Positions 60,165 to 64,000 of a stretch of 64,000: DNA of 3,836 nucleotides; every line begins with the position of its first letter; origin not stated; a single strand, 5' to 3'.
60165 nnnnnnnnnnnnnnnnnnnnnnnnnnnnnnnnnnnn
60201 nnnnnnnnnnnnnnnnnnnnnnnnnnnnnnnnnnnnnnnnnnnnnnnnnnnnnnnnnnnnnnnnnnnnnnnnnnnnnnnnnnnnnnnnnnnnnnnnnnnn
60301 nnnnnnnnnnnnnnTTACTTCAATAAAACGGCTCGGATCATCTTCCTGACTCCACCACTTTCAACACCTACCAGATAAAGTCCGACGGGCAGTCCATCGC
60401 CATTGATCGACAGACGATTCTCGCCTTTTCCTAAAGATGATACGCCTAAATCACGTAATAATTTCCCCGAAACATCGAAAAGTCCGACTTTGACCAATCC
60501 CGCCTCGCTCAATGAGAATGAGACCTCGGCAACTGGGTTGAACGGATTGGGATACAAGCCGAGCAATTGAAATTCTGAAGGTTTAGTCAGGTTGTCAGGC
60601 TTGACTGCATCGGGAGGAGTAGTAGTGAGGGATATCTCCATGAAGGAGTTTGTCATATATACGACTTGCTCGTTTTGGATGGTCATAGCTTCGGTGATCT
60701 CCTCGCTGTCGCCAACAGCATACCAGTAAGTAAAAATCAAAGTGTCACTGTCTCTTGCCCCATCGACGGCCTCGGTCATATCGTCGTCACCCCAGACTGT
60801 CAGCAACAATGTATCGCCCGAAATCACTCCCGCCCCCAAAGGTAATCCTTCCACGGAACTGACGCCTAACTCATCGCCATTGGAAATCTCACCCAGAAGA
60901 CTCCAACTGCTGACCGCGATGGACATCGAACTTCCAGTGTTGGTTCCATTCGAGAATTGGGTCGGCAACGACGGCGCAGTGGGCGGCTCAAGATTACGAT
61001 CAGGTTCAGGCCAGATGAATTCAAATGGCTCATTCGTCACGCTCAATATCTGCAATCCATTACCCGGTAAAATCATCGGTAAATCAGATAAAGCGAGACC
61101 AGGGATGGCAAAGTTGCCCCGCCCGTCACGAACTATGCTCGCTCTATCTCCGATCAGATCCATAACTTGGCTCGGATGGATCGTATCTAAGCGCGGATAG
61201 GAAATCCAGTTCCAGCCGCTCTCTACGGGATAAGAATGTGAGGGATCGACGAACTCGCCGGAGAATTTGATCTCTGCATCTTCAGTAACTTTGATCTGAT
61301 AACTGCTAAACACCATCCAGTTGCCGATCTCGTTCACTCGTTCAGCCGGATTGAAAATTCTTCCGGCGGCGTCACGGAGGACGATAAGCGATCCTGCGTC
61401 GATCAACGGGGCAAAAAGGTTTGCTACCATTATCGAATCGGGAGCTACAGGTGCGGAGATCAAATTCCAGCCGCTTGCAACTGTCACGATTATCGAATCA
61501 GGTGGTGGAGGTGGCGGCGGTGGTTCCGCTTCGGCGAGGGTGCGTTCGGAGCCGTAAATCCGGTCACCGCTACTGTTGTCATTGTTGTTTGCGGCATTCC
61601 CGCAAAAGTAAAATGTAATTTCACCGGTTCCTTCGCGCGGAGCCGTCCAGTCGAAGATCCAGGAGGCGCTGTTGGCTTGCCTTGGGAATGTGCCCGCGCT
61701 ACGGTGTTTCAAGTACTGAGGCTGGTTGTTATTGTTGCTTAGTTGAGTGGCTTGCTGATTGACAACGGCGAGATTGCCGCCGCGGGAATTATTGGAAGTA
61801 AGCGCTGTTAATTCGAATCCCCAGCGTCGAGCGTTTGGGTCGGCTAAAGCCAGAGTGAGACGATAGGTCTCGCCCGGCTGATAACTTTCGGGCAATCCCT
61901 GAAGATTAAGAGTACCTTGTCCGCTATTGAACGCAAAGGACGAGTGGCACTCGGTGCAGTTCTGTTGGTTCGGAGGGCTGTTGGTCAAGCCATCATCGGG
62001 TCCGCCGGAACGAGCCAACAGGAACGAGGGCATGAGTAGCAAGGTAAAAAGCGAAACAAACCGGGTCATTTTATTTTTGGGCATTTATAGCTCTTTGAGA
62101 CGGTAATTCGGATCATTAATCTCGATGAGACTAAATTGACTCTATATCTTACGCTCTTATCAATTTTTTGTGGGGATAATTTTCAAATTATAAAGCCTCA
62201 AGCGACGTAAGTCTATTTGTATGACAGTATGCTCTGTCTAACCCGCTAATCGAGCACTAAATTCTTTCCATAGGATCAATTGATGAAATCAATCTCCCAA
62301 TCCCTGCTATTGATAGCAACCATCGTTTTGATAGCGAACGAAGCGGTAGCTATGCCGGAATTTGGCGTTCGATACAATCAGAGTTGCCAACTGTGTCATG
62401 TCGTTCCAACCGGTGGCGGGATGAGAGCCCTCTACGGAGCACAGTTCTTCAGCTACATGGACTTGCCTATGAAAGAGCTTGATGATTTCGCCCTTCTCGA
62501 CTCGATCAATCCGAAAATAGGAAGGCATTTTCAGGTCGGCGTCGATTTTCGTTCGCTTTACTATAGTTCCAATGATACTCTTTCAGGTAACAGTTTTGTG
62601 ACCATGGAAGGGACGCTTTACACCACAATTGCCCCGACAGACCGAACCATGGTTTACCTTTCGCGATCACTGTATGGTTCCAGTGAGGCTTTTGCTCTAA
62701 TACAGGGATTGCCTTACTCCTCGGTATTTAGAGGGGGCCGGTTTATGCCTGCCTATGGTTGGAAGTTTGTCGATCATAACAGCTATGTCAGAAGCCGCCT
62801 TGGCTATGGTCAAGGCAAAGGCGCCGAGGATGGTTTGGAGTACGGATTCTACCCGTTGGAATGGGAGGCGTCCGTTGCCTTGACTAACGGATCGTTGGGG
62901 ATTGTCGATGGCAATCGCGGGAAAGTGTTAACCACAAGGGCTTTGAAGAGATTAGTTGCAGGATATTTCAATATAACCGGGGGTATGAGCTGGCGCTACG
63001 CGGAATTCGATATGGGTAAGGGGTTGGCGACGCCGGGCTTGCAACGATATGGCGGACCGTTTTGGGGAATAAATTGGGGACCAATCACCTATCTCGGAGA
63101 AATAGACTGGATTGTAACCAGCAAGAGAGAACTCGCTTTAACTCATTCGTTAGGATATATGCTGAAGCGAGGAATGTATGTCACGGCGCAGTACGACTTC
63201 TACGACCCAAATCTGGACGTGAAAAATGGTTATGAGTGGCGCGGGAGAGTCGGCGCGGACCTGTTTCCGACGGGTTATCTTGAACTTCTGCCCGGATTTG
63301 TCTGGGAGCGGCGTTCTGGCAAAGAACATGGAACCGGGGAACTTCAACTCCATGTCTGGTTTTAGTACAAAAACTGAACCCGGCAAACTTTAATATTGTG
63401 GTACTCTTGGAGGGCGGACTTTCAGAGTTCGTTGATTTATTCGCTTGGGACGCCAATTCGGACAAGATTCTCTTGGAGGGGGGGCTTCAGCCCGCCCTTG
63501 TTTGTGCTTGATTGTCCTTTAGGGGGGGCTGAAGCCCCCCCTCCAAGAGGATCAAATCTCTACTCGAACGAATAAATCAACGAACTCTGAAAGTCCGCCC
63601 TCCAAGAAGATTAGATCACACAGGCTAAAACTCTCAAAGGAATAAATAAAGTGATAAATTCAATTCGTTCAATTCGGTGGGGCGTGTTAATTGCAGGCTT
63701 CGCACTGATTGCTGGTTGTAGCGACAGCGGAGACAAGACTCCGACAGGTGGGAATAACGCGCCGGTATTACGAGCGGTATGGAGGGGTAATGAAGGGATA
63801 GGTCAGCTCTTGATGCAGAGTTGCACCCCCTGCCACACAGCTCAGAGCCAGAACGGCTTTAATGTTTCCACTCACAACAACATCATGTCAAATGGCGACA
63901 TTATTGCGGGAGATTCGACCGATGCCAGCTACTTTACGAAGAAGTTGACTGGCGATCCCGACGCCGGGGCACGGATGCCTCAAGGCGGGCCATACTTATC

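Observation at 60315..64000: Three adjacent single-CxxCH proteins predicted at three envelope locations, including a Cyc2-like cytochrome-porin candidate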

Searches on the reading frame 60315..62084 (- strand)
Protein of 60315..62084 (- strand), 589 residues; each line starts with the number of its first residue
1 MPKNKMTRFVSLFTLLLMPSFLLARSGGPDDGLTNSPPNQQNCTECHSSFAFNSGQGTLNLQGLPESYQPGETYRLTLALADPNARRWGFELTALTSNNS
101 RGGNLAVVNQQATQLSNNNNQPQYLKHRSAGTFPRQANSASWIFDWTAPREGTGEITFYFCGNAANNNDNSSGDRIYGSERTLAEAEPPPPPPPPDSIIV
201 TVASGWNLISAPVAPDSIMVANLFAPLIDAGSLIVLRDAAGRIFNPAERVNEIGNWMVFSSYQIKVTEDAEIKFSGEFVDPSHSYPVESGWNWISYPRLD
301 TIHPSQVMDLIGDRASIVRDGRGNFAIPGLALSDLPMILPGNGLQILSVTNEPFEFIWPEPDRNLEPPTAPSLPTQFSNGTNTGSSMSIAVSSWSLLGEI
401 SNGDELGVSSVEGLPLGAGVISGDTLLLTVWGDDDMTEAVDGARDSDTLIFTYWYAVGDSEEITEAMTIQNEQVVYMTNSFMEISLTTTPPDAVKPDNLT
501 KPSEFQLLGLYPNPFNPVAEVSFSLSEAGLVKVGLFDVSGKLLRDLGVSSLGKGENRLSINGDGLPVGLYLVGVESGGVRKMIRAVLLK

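Call 3: search_protein_families(library=pfam, proteins=[window:60315-62084:-], max_evalue=1)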
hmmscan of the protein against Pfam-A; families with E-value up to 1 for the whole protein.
window:60315-62084:- (589 aa): 1 family
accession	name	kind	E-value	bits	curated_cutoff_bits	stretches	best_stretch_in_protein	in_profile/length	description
PF18962.6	Por_Secre_tail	-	1.8e-07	31.7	27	1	510-581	1-72/75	Secretion system C-terminal sorting domain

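Call 4: search_protein_families(library=ncbifam, proteins=[window:60315-62084:-], max_evalue=1)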
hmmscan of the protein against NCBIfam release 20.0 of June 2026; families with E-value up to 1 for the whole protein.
window:60315-62084:- (589 aa): 5 families
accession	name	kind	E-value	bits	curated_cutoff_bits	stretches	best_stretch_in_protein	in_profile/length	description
NF041895.1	choice_anch_V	domain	1.4e-34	119.3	42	1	15-178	2-146/150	choice-of-anchor V domain-containing protein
NF041894.1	MXAN_6652_fam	equivalog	1.2e-09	38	200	1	12-177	3-147/203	MXAN_6652 family MXYO-CTERM-anchored protein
TIGR04183.1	Por_Secre_tail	domain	4.2e-06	26.7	23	1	510-581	1-65/72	T9SS type A sorting domain-containing protein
NF038113.1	T9SSA_dep_M36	equivalog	4.8e-06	25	885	1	506-581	791-862/869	T9SS-dependent M36 family metallopeptidase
NF052323.1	T9SSA_dep_M6i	equivalog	0.00056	18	600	1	511-576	961-1026/1043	T9SS-dependent M6-like inactivated metalloprotease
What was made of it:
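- On Choice-of-anchor V domain (NCBIfam NF041895), gene 1: 119.3 bits against a cut-off of 42, over residues 15-178 (call 4).
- Closest known: Choice-of-anchor V domain proteins. Same: Gene 1 passes the NF041895 cut-off (call 4).
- It has a T9SS tail (calls 3, 4).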

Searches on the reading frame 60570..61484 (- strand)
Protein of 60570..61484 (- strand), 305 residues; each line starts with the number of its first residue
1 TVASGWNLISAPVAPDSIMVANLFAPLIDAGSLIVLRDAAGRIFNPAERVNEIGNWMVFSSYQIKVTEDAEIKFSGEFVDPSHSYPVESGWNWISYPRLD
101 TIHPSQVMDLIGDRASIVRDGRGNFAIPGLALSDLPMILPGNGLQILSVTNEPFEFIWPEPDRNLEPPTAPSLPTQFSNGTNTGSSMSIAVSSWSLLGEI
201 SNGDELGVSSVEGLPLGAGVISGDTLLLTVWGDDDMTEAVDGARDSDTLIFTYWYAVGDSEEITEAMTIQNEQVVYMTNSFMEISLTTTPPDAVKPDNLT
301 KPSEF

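Call 96: search_solved_structures(query=window:60570-61484:-, max_evalue=1)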
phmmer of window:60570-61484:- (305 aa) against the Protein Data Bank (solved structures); distinct sequences matched with E-value up to 1: 0.
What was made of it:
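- Tried and rejected: It has no Pfam or PDB sequence match (calls 3, 96).
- Its middle region is uncharacterised (call 96).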

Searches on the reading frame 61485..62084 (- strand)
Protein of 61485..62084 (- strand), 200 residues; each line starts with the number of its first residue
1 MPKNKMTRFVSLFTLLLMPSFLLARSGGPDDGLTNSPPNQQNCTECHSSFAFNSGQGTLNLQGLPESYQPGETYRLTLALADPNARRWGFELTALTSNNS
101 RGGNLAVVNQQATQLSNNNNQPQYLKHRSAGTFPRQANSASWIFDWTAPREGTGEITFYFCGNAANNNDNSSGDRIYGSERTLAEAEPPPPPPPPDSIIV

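Call 27: find_homologous_proteins(query=window:61485-62084:-)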
Query window:61485-62084:- (200 aa): 8 proteins with E <= 0.001 among 278 candidates.
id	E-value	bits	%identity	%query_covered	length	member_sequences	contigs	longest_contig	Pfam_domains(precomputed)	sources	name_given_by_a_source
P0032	7.2e-73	262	60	99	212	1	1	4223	-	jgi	-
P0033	8.0e-47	177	45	99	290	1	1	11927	PF13860.13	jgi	jgi:hypothetical protein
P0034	8.8e-44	167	51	79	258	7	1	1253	-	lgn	-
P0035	2.0e-43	166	48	90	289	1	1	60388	PF13860.13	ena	-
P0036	4.0e-34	136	40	92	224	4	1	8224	-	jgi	jgi:hypothetical protein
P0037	3.3e-28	117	44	85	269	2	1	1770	PF13860.13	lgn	-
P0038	2.0e-13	68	39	54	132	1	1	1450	-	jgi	jgi:hypothetical protein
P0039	6.2e-12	63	39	55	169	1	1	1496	-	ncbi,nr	ncbi:MAG TPA: hypothetical protein VLB27_00660, partial [candidate division Zixibacteria bacterium]|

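Call 38: predict_structure(alignment_id=A3)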
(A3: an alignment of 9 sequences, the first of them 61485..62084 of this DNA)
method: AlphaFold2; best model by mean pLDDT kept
length: 200 residues; sequences in the alignment: 9
mean_pLDDT: 78.6   pTM: 0.73
mean pLDDT of the five models: 78.6, 76.8, 75.3, 74.7, 72.8
residues with pLDDT >= 90: 76; 70-90: 60; 50-70: 37; < 50: 27
segments of 3 or more residues with pLDDT < 50: 4-28
pLDDT, mean of each block of 10 residues (from residue 1): 46 40 43 60 60 80 96 97 89 91 94 80 87 89 97 95 80 82 90 75
secondary structure, 60 per line:
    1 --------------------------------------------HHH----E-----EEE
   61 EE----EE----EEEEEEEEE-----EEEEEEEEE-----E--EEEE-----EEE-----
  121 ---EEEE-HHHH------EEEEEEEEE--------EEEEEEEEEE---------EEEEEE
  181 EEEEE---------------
elements in order: E58-62 E73-81 E87-95 E104-107 E113-115 E124-127 H129-132 E139-147 E156-165 E175-185
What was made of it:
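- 61551..62042 (-): Choice-of-anchor V domain of gene 1 (residues 15-178). It is a beta-sandwich resembling the Reeler domain. AF2 model with pLDDT 78.6 (call 38).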

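Call 43: fold_search(model_id=the predicted structure, library=pdb)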
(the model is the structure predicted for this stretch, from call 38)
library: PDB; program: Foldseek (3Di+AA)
matches with E <= 10: 1920; with E <= 0.001: 90
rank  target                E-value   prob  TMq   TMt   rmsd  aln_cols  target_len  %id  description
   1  3coo_B                2.7e-09  1.00  0.48  0.66   3.8       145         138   26  The crystal structure of Reelin-N domain of F-spondin (released 2008-08-26)
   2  2zot_C                6.4e-09  1.00  0.47  0.64   4.0       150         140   25  Crystal structure of human F-spondin reeler domain (fragment 1) (released 2008-10-14)
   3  2zou_A                1.6e-08  1.00  0.46  0.64   4.2       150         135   25  Crystal structure of human F-spondin reeler domain (fragment 2) (released 2008-10-14)
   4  2zou_B                1.8e-08  1.00  0.46  0.63   4.2       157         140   24  Crystal structure of human F-spondin reeler domain (fragment 2) (released 2008-10-14)
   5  2zot_A                2.3e-08  1.00  0.48  0.66   3.8       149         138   26  Crystal structure of human F-spondin reeler domain (fragment 1) (released 2008-10-14)
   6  3coo_A                1.1e-07  1.00  0.45  0.61   5.0       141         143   24  The crystal structure of Reelin-N domain of F-spondin (released 2008-08-26)
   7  2zot_B                3.4e-07  1.00  0.45  0.61   4.5       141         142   26  Crystal structure of human F-spondin reeler domain (fragment 1) (released 2008-10-14)
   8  7fe5_A                7.5e-07  1.00  0.43  0.45   6.6       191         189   14  AvmM Catalyzes Macrocyclization in Alchivemycin A Biosynthesis (released 2021-09-01)
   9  7fe0_A                1.5e-06  1.00  0.43  0.45   6.8       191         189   14  AvmM Catalyzes Macrocyclization in Alchivemycin A Biosynthesis (released 2021-09-01)
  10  2jh2_A                3.8e-05  1.00  0.43  0.58   4.9       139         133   14  X-ray crystal structure of a cohesin-like module from Clostridium perfringens (released 2007-11-06)
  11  5cl2_B                5.0e-05  1.00  0.32  0.27   8.5       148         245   13  Crystal structure of Spo0M, sporulation control protein, from Bacillus subtilis. (released 2015-12-16)
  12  9lj6                  5.6e-05  1.00  0.34  0.29   6.4       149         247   11  Crystal Structure of C-terminal rigid fragment containing middle and C-terminal domains of the Basal pilin EbpB from Ent (released 2025-07-16)
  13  8xfo_A                7.1e-05  1.00  0.40  0.14   5.8       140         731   12  Cryo-EM structure of integrin ITGAV, ITGB3 and CYCLO (RGDFK) complex, conformation 2 (released 2024-12-18)
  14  2w1n                  8.8e-05  1.00  0.41  0.37   5.4       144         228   16  cohesin and fibronectin type-III double module construct from the Clostridium perfringens glycoside hydrolase GH84C (released 2009-02-03)
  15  5cl2_A                9.9e-05  1.00  0.34  0.29   8.7       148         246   14  Crystal structure of Spo0M, sporulation control protein, from Bacillus subtilis. (released 2015-12-16)
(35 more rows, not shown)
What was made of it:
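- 61551..62042 (-): Foldseek best hits are the F-spondin reeler domain 3coo/2zot, E 3e-9, 24-26% identity (call 43).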

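Call 86: find_homologous_proteins(query=A2, max_evalue=0.00001)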
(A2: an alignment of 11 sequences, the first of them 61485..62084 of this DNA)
Query A2 (11 sequences) (200 aa, profile of the alignment): 796 proteins with E <= 0.00001 among 8000 candidates; the best 120 are listed.
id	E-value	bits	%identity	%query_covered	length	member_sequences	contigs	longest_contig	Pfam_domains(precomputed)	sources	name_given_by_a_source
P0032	1.2e-86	307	60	99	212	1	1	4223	-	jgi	-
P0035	1.5e-76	275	48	90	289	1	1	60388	PF13860.13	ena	-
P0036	4.3e-76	273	40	92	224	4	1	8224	-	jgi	jgi:hypothetical protein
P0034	4.3e-76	273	51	79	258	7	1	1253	-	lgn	-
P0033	5.4e-75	269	45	99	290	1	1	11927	PF13860.13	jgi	jgi:hypothetical protein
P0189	1.1e-73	265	54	94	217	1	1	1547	-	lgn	-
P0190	1.7e-71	258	54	90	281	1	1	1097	PF02014.24,PF18962.8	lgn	-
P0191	9.2e-70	252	40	93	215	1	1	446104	-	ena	-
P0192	5.9e-69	250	44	87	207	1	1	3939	-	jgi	jgi:hypothetical protein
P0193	1.6e-68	248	47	90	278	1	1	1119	PF18962.8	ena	-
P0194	2.9e-68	247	45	93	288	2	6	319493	PF13860.13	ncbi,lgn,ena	-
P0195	4.0e-68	247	51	85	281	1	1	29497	PF13860.13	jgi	-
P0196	6.0e-68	246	52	90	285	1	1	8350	PF18962.8,PF13860.13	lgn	-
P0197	1.0e-67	246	47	91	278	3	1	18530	PF18962.8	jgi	jgi:hypothetical protein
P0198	1.6e-67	245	51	93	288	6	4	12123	PF13860.13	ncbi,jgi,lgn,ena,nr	ncbi:MAG TPA: choice-of-anchor V domain-containing protein [Candidatus Krumholzibacteria bacterium]|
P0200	6.8e-67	243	49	89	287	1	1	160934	PF13860.13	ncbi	ncbi:MAG: choice-of-anchor V domain-containing protein [Candidatus Krumholzibacteriia bacterium]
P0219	2.9e-64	234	42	83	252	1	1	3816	PF02014.24,PF00404.25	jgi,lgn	jgi:hypothetical protein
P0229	9.4e-63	229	51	81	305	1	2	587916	PF13860.13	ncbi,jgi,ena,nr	ncbi:MAG: hypothetical protein IT349_12860 [Candidatus Eisenbacteria bacterium]|nr:hypothetical prot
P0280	5.2e-59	217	42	93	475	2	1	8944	PF02014.24,PF18962.8,PF13860.13,PF01835.26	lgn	-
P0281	5.2e-59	217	37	75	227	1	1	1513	PF02014.24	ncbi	-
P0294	3.2e-58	215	44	88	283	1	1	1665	PF02014.24,PF13860.13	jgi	jgi:hypothetical protein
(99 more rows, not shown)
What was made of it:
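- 61551..62042 (-): Several relatives carry Pfam PF02014 (call 86).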

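Call 90: find_encoding_contigs(protein=P0200, flank=6000, max_places=1)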
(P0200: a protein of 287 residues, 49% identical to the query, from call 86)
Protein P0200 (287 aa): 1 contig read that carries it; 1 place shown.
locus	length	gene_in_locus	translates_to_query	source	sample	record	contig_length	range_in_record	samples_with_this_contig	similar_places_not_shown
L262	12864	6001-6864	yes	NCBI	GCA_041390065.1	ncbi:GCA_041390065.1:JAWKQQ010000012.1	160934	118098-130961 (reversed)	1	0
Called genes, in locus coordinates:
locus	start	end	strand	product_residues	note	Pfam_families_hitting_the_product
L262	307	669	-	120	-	-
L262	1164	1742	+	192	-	PF01548:DEDD_Tnp_IS110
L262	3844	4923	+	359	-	-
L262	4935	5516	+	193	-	PF04264:YceI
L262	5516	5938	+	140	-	-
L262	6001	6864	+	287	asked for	PF13860:FlgD_ig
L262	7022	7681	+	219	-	PF00027:cNMP_binding, PF13545:HTH_Crp_2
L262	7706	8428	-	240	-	PF04402:SIMPL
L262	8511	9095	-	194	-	PF13428:TPR_14 (faint), PF14559:TPR_19 (faint), PF13432:TPR_16 (faint)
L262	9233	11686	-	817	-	PF02129:Peptidase_S15 (weak), PF05448:AXE1 (weak), PF01738:DLH (weak), PF12146:Hydrolase_4 (faint), PF00326:Peptidase_S9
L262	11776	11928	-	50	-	-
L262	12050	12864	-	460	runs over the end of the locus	PF00753:Lactamase_B (weak), PF12706:Lactamase_B_2 (weak), PF16661:Lactamase_B_6 (weak), PF10996:Beta-Casp, PF07521:RMMBL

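Call 91: find_encoding_contigs(protein=P0229, flank=6000, max_places=1)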
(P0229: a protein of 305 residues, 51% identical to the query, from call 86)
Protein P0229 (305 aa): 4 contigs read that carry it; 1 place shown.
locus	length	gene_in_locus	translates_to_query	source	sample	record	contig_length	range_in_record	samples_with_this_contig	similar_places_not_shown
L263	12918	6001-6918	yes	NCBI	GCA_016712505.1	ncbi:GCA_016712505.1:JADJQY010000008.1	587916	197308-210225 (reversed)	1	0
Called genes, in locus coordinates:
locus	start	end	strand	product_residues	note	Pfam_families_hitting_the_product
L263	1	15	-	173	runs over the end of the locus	PF11821:ActD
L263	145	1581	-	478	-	PF03916:NrfD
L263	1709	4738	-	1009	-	PF13183:Fer4_8 (faint), PF13237:Fer4_10 (faint), PF12838:Fer4_7, PF13187:Fer4_9 (faint), PF13247:Fer4_11 (faint)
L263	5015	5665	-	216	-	PF02085:Cytochrom_CIII (faint), PF14537:Cytochrom_c3_2 (faint), PF22113:Mtrc-MtrF_II-IV_dom (faint), PF14522:Cytochrome_C7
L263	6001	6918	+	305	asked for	PF13860:FlgD_ig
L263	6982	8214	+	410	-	PF09861:Lar_N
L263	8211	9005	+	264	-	PF02397:Bac_transf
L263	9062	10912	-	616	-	PF00501:AMP-binding, PF23562:AMP-binding_C_3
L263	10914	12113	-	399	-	PF12038:QTMAN_N, PF00534:Glycos_transf_1, PF13692:Glyco_trans_1_4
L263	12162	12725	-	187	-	-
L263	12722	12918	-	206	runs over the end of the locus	-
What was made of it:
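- A gene 1-type gene sits beside Alternative Complex III, a quinol:cytochrome c oxidoreductase (call 91).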

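Call 92: find_encoding_contigs(protein=P0194, flank=6000, max_places=1)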
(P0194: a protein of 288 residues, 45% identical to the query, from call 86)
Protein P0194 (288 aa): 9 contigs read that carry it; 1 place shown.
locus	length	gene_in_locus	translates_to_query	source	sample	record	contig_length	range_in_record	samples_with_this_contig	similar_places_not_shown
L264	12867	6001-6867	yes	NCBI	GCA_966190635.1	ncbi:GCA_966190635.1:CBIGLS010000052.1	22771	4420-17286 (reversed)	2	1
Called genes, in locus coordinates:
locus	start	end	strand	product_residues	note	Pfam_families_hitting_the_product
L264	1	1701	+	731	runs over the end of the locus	PF26549:Tricorn_N, PF26550:Tricorn_2nd, PF07676:PD40, PF02129:Peptidase_S15 (faint), PF20434:BD-FAE (faint), PF00326:Peptidase_S9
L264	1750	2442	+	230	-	PF00027:cNMP_binding, PF13545:HTH_Crp_2, PF00325:Crp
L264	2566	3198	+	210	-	-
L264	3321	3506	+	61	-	PF11127:YgaP-like_TM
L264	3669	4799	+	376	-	-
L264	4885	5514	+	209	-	PF04264:YceI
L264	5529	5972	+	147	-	-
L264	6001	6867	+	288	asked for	PF13860:FlgD_ig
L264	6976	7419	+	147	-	PF01894:YjbQ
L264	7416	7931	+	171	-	PF14376:Haem_bd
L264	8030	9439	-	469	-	PF13505:OMP_b-brl, PF00691:OmpA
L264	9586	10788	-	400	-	PF01641:SelR, PF01625:PMSR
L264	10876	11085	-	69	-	-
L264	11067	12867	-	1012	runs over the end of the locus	-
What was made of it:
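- Crp/FNR-type regulators are adjacent in two loci (calls 90, 92).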

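Call 98: search_solved_structures(query=A2, max_evalue=1)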
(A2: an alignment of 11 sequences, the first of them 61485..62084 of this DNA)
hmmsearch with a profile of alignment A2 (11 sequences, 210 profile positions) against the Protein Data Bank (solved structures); distinct sequences matched with E-value up to 1: 4.
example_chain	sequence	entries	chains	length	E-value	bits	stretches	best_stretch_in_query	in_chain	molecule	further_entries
2zou_A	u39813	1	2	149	1e-05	28.3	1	58-156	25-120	Spondin-1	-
2zot_A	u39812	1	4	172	1.4e-05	27.9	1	57-156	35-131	Spondin-1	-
3coo_A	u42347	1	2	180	1.6e-05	27.7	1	58-156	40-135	Spondin-1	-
8yts_A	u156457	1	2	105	0.5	13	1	10-86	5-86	Cytochrome C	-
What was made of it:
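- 61551..62042 (-): The A2 profile hits Spondin-1 at E 1e-5 (call 98).
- Closest known: Choice-of-anchor V domain proteins. Same: Its fold matches the Reeler domain, with weak sequence similarity as well (calls 43, 98).
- It has a Reeler fold (calls 43, 98).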

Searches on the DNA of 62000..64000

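Call 83: search_rna_families(source=window, start=62000, end=64000, threshold=evalue, max_evalue=1)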
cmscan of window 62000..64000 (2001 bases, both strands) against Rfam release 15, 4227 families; matches with E-value up to 1: 14.
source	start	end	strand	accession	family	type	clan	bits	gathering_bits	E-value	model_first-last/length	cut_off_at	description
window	63471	63550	+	RF04055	mir-1261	Gene; miRNA;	-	37.1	91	5.9e-05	1-82/82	no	mir-1261 microRNA precursor family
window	63468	63551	-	RF03642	MIR5743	Gene; miRNA;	-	35.3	111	0.00012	1-81/81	no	MIR5743 microRNA precursor family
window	63458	63562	+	RF03923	mir-964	Gene; miRNA;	-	32.3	100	0.00046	1-90/90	no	mir-964 microRNA precursor family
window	63464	63554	+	RF00733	mir-296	Gene; miRNA;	-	31.4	66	0.00044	1-79/79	no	mir-296 microRNA precursor family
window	63458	63567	-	RF03334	MIR391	Gene; miRNA;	-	31.1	70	0.00027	1-103/103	no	MIR391 microRNA precursor family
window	63463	63554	-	RF00959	mir-612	Gene; miRNA;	-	29.7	100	0.0051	1-86/86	no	mir-612 microRNA precursor family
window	63465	63559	+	RF00959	mir-612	Gene; miRNA;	-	28.7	100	0.0094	1-86/86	no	mir-612 microRNA precursor family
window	63470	63551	+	RF03577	mir-9193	Gene; miRNA;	-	28.5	55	0.019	1-74/74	no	mir-9193 microRNA precursor family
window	63471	63547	-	RF00921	mir-665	Gene; miRNA;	-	28.2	52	0.0075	1-72/72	no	mir-665 microRNA precursor family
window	63468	63551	+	RF03256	mir-1286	Gene; miRNA;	-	26.7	70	0.0078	1-76/76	no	mir-1286 microRNA precursor family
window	63469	63551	+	RF00921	mir-665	Gene; miRNA;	-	25.1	52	0.051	1-72/72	no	mir-665 microRNA precursor family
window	63464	63555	+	RF00486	mir-129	Gene; miRNA;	-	24.5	48.6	0.048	1-75/75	no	mir-129 microRNA precursor family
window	63468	63552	-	RF00733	mir-296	Gene; miRNA;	-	23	66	0.091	1-79/79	no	mir-296 microRNA precursor family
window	63468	63556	+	RF02801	PyrR201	Gene; snRNA; snoRNA; HACA-box;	-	21.9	49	0.81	1-68/68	no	Pyrobaculum sRNA 201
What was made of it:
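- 63405..63607 (.): Nested inverted repeat, forming a giant hairpin, in the gene 2-gene 3 spacer. It occupies the position where relatives carry yceI. Whether it belongs to the system is unknown. There is no Rfam match at threshold (call 83).
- Tried and rejected: Rfam gives only sub-threshold miRNA-like hits, which reflect the hairpin shape (call 83).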
